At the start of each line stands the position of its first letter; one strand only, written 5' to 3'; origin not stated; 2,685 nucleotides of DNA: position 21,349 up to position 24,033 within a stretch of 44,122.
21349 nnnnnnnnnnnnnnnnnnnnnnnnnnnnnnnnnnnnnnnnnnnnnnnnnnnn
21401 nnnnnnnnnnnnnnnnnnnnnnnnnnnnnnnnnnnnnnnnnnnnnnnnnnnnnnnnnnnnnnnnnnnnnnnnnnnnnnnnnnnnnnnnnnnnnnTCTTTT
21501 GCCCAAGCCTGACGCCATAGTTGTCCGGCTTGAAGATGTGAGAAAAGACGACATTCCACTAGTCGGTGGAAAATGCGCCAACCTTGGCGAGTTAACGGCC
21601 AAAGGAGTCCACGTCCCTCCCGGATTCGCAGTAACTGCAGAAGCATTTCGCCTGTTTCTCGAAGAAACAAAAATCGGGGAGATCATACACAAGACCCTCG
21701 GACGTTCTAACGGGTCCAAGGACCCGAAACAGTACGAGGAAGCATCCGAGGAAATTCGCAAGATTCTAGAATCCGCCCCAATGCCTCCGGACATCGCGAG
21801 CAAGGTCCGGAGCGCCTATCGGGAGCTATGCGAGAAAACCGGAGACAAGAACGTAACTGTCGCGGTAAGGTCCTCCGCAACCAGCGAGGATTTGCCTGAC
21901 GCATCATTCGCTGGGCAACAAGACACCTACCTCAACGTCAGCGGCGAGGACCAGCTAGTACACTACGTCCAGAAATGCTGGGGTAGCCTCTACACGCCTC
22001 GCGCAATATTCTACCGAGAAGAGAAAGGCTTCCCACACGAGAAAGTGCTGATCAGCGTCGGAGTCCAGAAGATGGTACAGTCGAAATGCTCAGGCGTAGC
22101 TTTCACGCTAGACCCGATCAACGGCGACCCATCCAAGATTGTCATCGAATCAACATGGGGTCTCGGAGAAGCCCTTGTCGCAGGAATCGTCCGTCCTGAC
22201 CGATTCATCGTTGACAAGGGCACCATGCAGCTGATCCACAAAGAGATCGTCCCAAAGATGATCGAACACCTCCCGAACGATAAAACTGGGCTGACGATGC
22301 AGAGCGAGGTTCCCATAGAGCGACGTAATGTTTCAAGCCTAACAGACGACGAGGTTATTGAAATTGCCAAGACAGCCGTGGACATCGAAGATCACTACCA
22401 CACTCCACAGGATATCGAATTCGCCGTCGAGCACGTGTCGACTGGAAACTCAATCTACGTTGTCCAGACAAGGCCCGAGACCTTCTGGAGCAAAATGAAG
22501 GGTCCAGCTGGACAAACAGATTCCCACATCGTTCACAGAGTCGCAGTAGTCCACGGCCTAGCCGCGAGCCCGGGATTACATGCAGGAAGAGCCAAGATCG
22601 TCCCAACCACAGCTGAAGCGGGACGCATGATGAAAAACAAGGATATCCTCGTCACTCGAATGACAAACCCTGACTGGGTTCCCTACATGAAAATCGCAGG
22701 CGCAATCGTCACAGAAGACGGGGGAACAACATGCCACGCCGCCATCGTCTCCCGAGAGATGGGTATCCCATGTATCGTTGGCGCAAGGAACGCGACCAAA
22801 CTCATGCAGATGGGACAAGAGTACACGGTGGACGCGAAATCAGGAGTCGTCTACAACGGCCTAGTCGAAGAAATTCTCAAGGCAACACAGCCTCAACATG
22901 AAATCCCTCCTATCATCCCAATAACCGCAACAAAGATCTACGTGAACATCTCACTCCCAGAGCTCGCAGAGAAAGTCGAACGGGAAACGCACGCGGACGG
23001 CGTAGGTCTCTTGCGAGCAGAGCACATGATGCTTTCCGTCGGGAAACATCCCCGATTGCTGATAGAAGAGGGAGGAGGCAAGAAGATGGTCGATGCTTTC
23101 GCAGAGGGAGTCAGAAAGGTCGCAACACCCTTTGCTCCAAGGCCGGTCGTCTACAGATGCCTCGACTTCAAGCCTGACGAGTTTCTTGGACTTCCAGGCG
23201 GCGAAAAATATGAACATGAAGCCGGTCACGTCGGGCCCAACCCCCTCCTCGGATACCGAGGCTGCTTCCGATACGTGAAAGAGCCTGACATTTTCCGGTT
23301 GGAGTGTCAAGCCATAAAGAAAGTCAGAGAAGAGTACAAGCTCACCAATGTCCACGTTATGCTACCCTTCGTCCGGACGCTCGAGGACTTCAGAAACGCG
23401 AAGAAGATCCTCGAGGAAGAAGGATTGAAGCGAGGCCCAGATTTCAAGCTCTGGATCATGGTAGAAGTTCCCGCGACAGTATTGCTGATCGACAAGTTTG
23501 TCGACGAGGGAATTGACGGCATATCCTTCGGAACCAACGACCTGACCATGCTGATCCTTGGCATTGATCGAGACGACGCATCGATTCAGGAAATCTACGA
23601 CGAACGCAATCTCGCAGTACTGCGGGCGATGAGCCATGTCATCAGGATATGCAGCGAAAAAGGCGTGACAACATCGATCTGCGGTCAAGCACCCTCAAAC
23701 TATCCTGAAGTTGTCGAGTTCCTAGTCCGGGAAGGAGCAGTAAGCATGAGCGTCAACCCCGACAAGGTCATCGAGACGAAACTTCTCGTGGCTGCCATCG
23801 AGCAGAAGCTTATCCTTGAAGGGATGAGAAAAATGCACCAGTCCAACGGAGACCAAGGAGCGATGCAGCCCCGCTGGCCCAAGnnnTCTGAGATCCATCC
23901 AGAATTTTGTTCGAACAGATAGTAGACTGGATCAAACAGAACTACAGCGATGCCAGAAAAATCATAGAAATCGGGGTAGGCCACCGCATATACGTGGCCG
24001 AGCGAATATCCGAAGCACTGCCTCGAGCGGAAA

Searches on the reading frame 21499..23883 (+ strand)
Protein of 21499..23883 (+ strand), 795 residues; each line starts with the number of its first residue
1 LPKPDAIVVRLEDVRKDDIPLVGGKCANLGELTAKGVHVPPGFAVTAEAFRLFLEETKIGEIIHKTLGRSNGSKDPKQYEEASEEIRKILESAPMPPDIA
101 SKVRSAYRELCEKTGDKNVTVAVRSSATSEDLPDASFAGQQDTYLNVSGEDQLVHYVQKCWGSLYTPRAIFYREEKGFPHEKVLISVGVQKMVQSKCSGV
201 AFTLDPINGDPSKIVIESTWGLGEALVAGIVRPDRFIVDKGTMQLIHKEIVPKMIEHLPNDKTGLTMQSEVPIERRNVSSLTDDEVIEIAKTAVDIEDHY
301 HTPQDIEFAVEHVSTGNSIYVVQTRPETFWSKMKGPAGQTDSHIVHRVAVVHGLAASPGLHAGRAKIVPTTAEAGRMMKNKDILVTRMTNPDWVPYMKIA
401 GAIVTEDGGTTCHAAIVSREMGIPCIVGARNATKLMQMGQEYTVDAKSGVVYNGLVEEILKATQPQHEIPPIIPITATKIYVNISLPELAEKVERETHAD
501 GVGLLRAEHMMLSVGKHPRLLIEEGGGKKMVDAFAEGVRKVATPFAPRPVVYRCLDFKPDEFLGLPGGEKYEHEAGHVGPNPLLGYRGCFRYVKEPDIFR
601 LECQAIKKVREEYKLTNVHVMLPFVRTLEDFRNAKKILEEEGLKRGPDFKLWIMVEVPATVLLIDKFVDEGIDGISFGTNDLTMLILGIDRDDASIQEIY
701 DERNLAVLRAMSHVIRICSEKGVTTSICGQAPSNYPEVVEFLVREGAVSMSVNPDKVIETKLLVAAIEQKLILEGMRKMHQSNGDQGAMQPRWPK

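Call 16: search_protein_families(library=pfam, proteins=[window:21499-23883:+], max_evalue=0.001)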
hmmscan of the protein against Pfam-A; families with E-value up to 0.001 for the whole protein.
window:21499-23883:+ (795 aa): 4 families
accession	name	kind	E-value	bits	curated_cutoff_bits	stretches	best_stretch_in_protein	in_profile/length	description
PF01326.24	PPDK_N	-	2.7e-115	385.6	27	1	20-335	2-317/328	Pyruvate phosphate dikinase, AMP/ATP-binding domain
PF02896.24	PEP-utilizers_C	-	6e-71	239.4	22.8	1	472-768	14-292/293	PEP-utilising enzyme, PEP-binding domain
PF00391.29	PEP-utilizers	-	3.8e-27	94.1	23.1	1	379-449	2-72/72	PEP-utilising enzyme, mobile domain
PF03328.21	HpcH_HpaI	-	0.00063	19.5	25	0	613-723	81-185/221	HpcH/HpaI aldolase/citrate lyase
